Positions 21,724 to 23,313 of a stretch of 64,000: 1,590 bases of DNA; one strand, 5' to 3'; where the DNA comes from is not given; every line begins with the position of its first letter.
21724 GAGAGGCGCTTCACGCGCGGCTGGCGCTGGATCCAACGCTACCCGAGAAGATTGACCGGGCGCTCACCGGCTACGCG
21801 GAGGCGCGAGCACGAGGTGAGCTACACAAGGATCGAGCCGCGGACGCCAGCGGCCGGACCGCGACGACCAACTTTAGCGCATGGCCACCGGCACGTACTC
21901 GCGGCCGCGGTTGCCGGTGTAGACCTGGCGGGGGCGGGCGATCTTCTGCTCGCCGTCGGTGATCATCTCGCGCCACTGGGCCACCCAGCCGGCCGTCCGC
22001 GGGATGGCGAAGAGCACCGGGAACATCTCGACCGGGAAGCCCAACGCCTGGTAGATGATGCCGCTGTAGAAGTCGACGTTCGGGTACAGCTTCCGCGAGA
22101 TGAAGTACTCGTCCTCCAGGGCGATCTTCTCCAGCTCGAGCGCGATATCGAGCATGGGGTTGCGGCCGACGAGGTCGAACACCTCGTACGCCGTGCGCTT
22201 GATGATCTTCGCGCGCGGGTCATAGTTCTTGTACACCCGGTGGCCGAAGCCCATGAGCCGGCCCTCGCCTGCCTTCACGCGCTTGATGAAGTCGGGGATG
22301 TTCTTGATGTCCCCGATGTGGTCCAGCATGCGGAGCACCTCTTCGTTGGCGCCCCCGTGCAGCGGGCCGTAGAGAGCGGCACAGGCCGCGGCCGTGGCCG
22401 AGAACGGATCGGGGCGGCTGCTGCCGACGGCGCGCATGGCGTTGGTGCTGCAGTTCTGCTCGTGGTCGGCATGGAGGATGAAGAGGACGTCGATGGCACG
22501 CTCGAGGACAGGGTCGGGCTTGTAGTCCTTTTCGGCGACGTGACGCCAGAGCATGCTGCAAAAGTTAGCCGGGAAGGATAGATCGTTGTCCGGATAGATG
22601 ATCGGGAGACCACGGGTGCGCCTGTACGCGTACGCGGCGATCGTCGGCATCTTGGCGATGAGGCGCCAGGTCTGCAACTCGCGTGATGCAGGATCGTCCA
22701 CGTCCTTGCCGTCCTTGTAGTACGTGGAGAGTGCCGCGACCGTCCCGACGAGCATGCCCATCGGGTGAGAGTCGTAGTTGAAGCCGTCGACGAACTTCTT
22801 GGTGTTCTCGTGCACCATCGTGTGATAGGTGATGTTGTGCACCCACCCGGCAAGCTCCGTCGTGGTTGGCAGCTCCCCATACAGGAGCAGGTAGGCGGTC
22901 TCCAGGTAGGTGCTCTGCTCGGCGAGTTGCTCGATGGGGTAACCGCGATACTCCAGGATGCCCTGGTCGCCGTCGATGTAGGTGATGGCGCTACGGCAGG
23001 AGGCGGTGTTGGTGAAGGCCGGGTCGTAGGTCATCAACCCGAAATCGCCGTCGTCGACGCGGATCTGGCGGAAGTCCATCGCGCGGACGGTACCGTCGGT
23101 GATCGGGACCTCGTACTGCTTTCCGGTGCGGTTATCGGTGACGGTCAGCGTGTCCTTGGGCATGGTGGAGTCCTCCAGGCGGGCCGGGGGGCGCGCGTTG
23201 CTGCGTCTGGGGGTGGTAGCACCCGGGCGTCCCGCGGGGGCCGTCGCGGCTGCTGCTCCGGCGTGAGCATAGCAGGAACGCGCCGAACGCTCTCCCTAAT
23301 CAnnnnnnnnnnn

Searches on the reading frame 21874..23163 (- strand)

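Call 49: search_protein_families(library=pfam, proteins=[window:21874-23163:-], max_evalue=0.001)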
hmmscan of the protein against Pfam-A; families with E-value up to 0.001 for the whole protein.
window:21874-23163:- (429 aa): 1 family
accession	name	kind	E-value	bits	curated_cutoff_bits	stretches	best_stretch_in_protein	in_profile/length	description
PF00285.26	Citrate_synt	-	9.3e-137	456.3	27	1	50-412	2-357/357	Citrate synthase, C-terminal domain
